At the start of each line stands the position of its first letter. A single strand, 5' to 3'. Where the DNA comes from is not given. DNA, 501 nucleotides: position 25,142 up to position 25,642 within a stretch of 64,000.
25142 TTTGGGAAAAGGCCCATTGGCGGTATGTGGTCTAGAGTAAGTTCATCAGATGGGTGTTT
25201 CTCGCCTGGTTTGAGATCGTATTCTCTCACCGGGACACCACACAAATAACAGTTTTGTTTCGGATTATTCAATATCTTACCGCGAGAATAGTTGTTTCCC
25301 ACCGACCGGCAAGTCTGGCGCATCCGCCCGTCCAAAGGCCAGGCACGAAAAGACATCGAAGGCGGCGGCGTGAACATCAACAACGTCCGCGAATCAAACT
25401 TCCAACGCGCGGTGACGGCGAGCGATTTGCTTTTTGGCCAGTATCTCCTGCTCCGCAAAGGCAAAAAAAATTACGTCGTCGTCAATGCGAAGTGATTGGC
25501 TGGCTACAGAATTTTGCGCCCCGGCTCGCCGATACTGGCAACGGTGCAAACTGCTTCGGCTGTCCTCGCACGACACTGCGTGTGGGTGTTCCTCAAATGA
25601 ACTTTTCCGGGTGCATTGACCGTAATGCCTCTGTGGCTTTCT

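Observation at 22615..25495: tyrS 3' end replaced by a low-GC substitute; the native S4-domain tail is stranded 2.3 kb downstream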

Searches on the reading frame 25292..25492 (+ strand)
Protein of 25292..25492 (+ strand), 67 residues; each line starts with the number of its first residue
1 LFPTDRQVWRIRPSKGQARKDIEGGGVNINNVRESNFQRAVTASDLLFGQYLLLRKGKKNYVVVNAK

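Call 9: search_protein_families(library=pfam, proteins=[window:25292-25492:+], max_evalue=0.01)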
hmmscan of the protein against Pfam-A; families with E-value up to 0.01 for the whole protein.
window:25292-25492:+ (67 aa): 2 families
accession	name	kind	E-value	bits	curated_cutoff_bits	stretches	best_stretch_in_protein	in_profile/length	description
PF22421.1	SYY_C-terminal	-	1.8e-16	60.2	27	1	10-64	29-83/83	Tyrosine--tRNA ligase SYY-like C-terminal domain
PF01479.30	S4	-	0.004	17.3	22.8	1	13-33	14-34/48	S4 domain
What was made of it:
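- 25326..25495 (+): Tail C: the stranded native S4 tail, about 55 codons plus stop, inside the 67-codon ORF 25292-25495. SYY_C-terminal E=1.8e-16 (call 9).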

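Call 25: find_encoding_contigs(protein=window:25292-25492:+, flank=10000, max_places=6)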
Protein window:25292-25492:+ (67 aa): no gene with exactly this product is on record in the collection.

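Call 46: find_homologous_proteins(query=A3, max_evalue=0.001)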
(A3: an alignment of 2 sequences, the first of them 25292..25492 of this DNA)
Query A3 (2 sequences) (67 aa, profile of the alignment): 346 proteins with E <= 0.001 among 348 candidates; the best 120 are listed.
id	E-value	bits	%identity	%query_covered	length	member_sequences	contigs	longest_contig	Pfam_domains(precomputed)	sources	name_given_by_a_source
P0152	7.3e-44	165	84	100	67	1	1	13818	PF22421.2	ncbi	ncbi:MAG: hypothetical protein ACLP2Y_12320 [Limisphaerales bacterium]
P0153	4.4e-33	131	98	82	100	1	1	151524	PF22421.2,PF01479.31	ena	-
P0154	3.2e-32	128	89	82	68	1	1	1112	PF22421.2,PF01479.31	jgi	jgi:tyrosyl-tRNA synthetase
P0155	1.4e-31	126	87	82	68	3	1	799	PF22421.2,PF01479.31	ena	-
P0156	1.5e-31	126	87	82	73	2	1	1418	PF22421.2,PF01479.31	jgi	jgi:tyrosyl-tRNA synthetase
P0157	7.7e-31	123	91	81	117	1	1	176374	PF22421.2,PF01479.31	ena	-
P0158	1.8e-30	122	89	81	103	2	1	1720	PF22421.2,PF01479.31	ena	-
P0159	6.5e-30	120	84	82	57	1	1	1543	PF22421.2,PF01479.31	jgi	jgi:tyrosyl-tRNA synthetase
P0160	9.5e-30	120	84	82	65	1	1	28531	PF22421.2,PF01479.31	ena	-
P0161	1.2e-29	120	87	82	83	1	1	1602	PF22421.2,PF01479.31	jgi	jgi:tyrosyl-tRNA synthetase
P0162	1.3e-29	119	82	82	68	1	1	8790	PF22421.2,PF01479.31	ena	-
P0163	1.4e-29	119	82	82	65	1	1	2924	PF22421.2,PF01479.31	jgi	-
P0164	1.4e-29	119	82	82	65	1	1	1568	PF22421.2,PF01479.31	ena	-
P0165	1.5e-29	119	82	85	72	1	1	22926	PF22421.2,PF01479.31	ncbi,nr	ncbi:MAG: tyrosine--tRNA ligase, partial [Verrucomicrobia bacterium]|nr:tyrosine--tRNA ligase [Verru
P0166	1.9e-29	119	82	82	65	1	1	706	PF22421.2,PF01479.31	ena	-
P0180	2.0e-28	116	82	82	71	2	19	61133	PF22421.2,PF01479.31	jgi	jgi:tyrosyl-tRNA synthetase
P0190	7.4e-28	114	84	82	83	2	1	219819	PF22421.2,PF01479.31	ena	-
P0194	1.2e-27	113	81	85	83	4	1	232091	PF22421.2,PF01479.31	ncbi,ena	-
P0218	6.1e-27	111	78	82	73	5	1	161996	PF22421.2,PF01479.31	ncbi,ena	-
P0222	7.9e-27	111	80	82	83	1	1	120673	PF22421.2,PF01479.31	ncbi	-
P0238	1.9e-26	109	80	82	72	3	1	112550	PF22421.2,PF01479.31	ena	-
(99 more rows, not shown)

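Call 48: find_encoding_contigs(protein=P0153, flank=10000, max_places=3)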
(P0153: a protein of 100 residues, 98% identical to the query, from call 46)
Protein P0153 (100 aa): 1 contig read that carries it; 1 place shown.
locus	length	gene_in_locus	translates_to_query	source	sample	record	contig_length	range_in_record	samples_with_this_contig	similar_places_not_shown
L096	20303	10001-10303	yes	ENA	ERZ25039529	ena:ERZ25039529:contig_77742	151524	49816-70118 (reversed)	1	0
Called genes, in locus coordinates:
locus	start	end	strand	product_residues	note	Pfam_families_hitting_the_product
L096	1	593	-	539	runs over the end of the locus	-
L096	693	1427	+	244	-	PF01618:MotA_ExbB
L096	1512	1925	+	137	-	PF02472:ExbD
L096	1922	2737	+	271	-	PF13103:TonB_2, PF03544:TonB_C (weak)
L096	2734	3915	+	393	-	PF26550:Tricorn_2nd (weak), PF26549:Tricorn_N, PF26550:Tricorn_2nd, PF26549:Tricorn_N (weak), PF07676:PD40 (weak)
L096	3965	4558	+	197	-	PF00691:OmpA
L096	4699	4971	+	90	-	PF02416:TatA_B_E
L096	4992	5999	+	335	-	PF00902:TatC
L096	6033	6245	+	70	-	-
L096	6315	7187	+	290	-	PF00288:GHMP_kinases_N, PF08544:GHMP_kinases_C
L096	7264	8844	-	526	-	PF03023:MurJ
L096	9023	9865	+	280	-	PF00579:tRNA-synt_1b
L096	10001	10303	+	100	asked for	PF22421:SYY_C-terminal, PF01479:S4 (weak)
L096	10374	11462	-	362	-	PF01435:Peptidase_M48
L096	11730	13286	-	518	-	PF01541:GIY-YIG (faint), PF27096:UvrC_M, PF02151:UVR (weak), PF08459:UvrC_RNaseH_dom, PF12826:HHH_2 (weak), PF14520:HHH_5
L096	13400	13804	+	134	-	PF09685:MamF_MmsF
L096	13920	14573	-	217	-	PF09335:VTT_dom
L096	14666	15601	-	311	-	PF03167:UDG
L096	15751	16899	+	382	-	-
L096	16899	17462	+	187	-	PF13428:TPR_14 (faint), PF07719:TPR_2 (faint)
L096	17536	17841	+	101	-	-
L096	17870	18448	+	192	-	PF00535:Glycos_transf_2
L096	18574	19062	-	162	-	-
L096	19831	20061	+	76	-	-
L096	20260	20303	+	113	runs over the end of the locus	-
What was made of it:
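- On Integrase-mediated integrative element or genomic island (including the non-autonomous CIME type): No recombinase among the called genes flanking the site in L096, which is collinear with the window (call 48).
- Checked: L096, which is collinear with the window on both sides of the island, has no integrase among its called flanking genes (call 48).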

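Call 49: find_encoding_contigs(protein=P0152, flank=10000, max_places=3)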
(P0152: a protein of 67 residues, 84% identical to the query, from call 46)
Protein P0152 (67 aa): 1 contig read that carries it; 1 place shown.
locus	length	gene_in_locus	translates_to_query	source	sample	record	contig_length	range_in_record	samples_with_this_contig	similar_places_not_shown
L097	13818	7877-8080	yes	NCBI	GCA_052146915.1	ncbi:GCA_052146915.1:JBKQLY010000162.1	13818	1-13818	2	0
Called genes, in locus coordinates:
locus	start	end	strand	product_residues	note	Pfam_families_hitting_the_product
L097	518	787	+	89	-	PF02416:TatA_B_E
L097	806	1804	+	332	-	PF00902:TatC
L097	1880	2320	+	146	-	-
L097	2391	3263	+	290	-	PF00288:GHMP_kinases_N, PF08544:GHMP_kinases_C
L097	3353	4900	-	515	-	PF03023:MurJ, PF01554:MatE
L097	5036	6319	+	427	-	PF00579:tRNA-synt_1b, PF22421:SYY_C-terminal, PF01479:S4 (weak)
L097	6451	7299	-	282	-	-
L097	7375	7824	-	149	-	-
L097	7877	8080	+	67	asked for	PF22421:SYY_C-terminal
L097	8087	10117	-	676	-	PF01435:Peptidase_M48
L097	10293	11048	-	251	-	PF00483:NTP_transferase, PF12804:NTP_transf_3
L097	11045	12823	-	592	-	PF05524:PEP-utilisers_N, PF00391:PEP-utilizers, PF02896:PEP-utilizers_C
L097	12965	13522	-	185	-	PF08207:EFP_N, PF01132:EFP, PF09285:Elong-fact-P_C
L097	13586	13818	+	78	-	PF22811:Zn_ribbon_NrdR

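Call 54: find_encoding_contigs(protein=P0180, flank=8000, max_places=4)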
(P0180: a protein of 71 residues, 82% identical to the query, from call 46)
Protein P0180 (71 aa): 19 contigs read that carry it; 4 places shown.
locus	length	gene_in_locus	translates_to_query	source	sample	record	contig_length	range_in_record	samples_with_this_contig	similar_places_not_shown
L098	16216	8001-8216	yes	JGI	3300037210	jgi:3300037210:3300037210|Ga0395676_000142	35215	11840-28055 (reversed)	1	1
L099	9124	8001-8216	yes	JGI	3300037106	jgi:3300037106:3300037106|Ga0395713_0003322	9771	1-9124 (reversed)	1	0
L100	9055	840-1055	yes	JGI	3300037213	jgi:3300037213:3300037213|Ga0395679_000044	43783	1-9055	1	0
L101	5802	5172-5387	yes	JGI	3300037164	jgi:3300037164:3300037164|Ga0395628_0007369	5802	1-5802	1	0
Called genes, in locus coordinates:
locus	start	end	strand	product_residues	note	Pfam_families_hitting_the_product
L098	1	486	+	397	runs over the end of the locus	PF00930:DPPIV_N (faint), PF26550:Tricorn_2nd, PF10647:Gmad1 (faint), PF26549:Tricorn_N, PF07676:PD40, PF26549:Tricorn_N (weak)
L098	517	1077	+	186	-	PF00691:OmpA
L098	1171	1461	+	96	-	PF02416:TatA_B_E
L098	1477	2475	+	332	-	PF00902:TatC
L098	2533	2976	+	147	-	-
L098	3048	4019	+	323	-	PF00288:GHMP_kinases_N, PF08544:GHMP_kinases_C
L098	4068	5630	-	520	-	PF03023:MurJ, PF01554:MatE (weak)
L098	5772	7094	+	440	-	PF00579:tRNA-synt_1b, PF22421:SYY_C-terminal, PF01479:S4 (weak)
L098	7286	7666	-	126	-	-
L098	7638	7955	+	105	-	PF02452:PemK_toxin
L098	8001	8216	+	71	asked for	PF22421:SYY_C-terminal, PF01479:S4 (weak)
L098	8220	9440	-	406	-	PF01435:Peptidase_M48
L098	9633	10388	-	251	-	PF00483:NTP_transferase, PF01128:IspD (weak), PF12804:NTP_transf_3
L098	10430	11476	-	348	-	PF01087:GalP_UDP_transf, PF02744:GalP_UDP_tr_C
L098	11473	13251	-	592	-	PF05524:PEP-utilisers_N, PF00391:PEP-utilizers, PF02896:PEP-utilizers_C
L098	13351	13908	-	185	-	PF08207:EFP_N, PF01132:EFP, PF09285:Elong-fact-P_C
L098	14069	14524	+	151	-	PF22811:Zn_ribbon_NrdR, PF03477:ATP-cone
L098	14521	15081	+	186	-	-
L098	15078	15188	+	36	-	-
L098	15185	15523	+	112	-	PF11969:DcpS_C, PF01230:HIT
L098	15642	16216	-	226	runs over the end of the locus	-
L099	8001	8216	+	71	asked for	PF22421:SYY_C-terminal, PF01479:S4 (weak)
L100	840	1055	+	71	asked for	PF22421:SYY_C-terminal, PF01479:S4 (weak)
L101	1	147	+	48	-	?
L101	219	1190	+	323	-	PF00288:GHMP_kinases_N, PF08544:GHMP_kinases_C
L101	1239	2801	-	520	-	PF03023:MurJ, PF01554:MatE (weak)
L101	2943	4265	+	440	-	PF00579:tRNA-synt_1b, PF22421:SYY_C-terminal, PF01479:S4 (weak)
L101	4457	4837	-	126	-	-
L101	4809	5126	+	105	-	PF02452:PemK_toxin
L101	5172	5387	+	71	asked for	PF22421:SYY_C-terminal, PF01479:S4 (weak)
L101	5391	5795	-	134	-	PF01435:Peptidase_M48 (weak)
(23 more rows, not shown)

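Call 55: find_encoding_contigs(protein=P0222, flank=8000, max_places=2)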
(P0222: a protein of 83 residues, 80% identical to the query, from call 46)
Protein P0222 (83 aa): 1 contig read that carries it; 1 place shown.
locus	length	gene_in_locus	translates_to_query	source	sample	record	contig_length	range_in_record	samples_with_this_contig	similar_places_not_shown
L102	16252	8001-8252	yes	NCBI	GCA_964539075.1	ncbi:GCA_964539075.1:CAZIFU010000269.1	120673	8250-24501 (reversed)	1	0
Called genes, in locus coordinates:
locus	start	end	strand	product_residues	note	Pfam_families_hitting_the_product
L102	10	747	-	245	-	PF00005:ABC_tran, PF13304:AAA_21 (faint)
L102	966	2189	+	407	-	PF01676:Metalloenzyme, PF10143:PhosphMutase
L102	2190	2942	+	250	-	PF00483:NTP_transferase, PF12804:NTP_transf_3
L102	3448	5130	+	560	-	PF00575:S1, PF17092:PCB_OB (faint), PF21710:Spt6_S1 (faint), PF24685:OB_RRP5_4th (faint), PF00575:S1, PF23459:S1_RRP5 (weak)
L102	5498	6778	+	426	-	PF00579:tRNA-synt_1b, PF22421:SYY_C-terminal, PF01479:S4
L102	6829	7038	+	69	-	-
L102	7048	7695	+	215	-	-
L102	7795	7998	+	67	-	-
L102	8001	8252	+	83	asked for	PF22421:SYY_C-terminal, PF01479:S4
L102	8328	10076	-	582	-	PF14716:HHH_8, PF14520:HHH_5, PF14791:DNA_pol_B_thumb, PF02811:PHP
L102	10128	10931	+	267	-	PF08543:Phos_pyr_kin, PF00294:PfkB (weak)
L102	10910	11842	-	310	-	PF01261:AP_endonuc_2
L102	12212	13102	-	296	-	PF00781:DAGK_cat, PF19279:YegS_C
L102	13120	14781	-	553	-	PF00034:Cytochrom_C, PF13442:Cytochrome_CBB3 (weak), PF07995:GSDH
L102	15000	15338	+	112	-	-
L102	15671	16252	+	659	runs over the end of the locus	PF00920:ILVD_EDD_N, PF24877:ILV_EDD_C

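Call 58: find_encoding_contigs(protein=P0218, flank=8000, max_places=2)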
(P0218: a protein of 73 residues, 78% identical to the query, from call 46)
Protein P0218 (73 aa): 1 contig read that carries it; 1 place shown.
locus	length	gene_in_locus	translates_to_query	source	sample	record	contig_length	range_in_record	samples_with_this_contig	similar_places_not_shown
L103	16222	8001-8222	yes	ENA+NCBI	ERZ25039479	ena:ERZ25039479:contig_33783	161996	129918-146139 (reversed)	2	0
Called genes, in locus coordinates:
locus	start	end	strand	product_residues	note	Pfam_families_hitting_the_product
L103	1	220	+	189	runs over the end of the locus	-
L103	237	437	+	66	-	PF03544:TonB_C, PF13103:TonB_2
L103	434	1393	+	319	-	PF10647:Gmad1 (faint), PF26550:Tricorn_2nd (faint), PF07676:PD40 (faint), PF26549:Tricorn_N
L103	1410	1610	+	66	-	-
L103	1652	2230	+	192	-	PF00691:OmpA, PF05359:DUF748 (faint)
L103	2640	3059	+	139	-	PF00902:TatC (weak)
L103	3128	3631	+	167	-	PF00902:TatC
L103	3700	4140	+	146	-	-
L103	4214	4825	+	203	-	PF00288:GHMP_kinases_N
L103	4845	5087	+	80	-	PF08544:GHMP_kinases_C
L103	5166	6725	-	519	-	PF03023:MurJ, PF01554:MatE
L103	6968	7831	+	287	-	PF00579:tRNA-synt_1b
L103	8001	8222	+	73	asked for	PF22421:SYY_C-terminal, PF01479:S4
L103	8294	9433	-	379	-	PF01435:Peptidase_M48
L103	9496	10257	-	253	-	PF00483:NTP_transferase, PF12804:NTP_transf_3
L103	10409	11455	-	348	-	PF01087:GalP_UDP_transf, PF02744:GalP_UDP_tr_C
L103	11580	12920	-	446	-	PF00391:PEP-utilizers, PF02896:PEP-utilizers_C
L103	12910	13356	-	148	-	PF05524:PEP-utilisers_N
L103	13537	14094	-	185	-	PF08207:EFP_N, PF01132:EFP, PF09285:Elong-fact-P_C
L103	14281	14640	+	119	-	PF22811:Zn_ribbon_NrdR, PF03477:ATP-cone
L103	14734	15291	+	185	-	-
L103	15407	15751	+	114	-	PF11969:DcpS_C, PF01230:HIT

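Call 59: find_encoding_contigs(protein=P0238, flank=8000, max_places=2)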
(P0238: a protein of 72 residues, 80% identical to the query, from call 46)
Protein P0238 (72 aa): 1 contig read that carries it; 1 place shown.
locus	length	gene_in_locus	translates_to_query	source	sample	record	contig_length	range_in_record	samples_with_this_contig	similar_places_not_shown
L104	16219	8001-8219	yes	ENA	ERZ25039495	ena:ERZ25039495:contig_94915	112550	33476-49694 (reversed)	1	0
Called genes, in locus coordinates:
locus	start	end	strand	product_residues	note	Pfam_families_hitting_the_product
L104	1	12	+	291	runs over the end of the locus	PF00288:GHMP_kinases_N, PF08544:GHMP_kinases_C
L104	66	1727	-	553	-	PF03023:MurJ, PF01554:MatE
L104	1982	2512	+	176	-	PF05593:RHS_repeat (weak)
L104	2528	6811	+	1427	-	PF20148:DUF6531, PF25023:TEN_YD-shell (weak), PF05593:RHS_repeat (weak), PF25023:TEN_YD-shell, PF05593:RHS_repeat, PF25023:TEN_YD-shell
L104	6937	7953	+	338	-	PF00579:tRNA-synt_1b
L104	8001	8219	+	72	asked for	PF22421:SYY_C-terminal, PF01479:S4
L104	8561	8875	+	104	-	PF00034:Cytochrom_C, PF13442:Cytochrome_CBB3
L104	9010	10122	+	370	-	PF14522:Cytochrome_C7 (faint), PF14537:Cytochrom_c3_2 (faint), PF22113:Mtrc-MtrF_II-IV_dom (faint), PF02085:Cytochrom_CIII (weak)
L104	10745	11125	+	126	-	-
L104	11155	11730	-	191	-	PF00180:Iso_dh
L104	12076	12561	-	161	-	PF00180:Iso_dh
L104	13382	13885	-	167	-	-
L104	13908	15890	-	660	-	PF13292:DXP_synthase_N, PF02779:Transket_pyr, PF02780:Transketolase_C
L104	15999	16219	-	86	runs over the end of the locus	PF02609:Exonuc_VII_S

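Call 60: find_encoding_contigs(protein=P0190, flank=8000, max_places=2)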
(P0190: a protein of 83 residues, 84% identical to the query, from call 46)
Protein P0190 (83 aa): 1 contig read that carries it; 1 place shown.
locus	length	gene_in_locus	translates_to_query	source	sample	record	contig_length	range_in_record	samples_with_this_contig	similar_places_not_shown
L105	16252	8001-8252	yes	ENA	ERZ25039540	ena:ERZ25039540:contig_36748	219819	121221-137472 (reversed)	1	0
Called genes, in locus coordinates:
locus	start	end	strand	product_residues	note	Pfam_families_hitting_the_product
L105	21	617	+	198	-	PF00691:OmpA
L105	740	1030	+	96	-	PF02416:TatA_B_E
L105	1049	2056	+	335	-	PF00902:TatC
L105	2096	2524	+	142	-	-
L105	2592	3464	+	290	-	PF00288:GHMP_kinases_N, PF08544:GHMP_kinases_C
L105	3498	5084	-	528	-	PF03023:MurJ, PF01554:MatE (weak)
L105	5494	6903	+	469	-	-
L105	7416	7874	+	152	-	PF00579:tRNA-synt_1b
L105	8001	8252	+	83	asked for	PF22421:SYY_C-terminal, PF01479:S4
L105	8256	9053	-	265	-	PF01435:Peptidase_M48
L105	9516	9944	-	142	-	PF08459:UvrC_RNaseH_dom, PF14520:HHH_5, PF12826:HHH_2 (weak)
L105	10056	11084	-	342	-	PF01541:GIY-YIG (weak), PF27096:UvrC_M, PF02151:UVR, PF08459:UvrC_RNaseH_dom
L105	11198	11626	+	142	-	PF09685:MamF_MmsF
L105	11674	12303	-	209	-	PF09335:VTT_dom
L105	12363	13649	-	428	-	-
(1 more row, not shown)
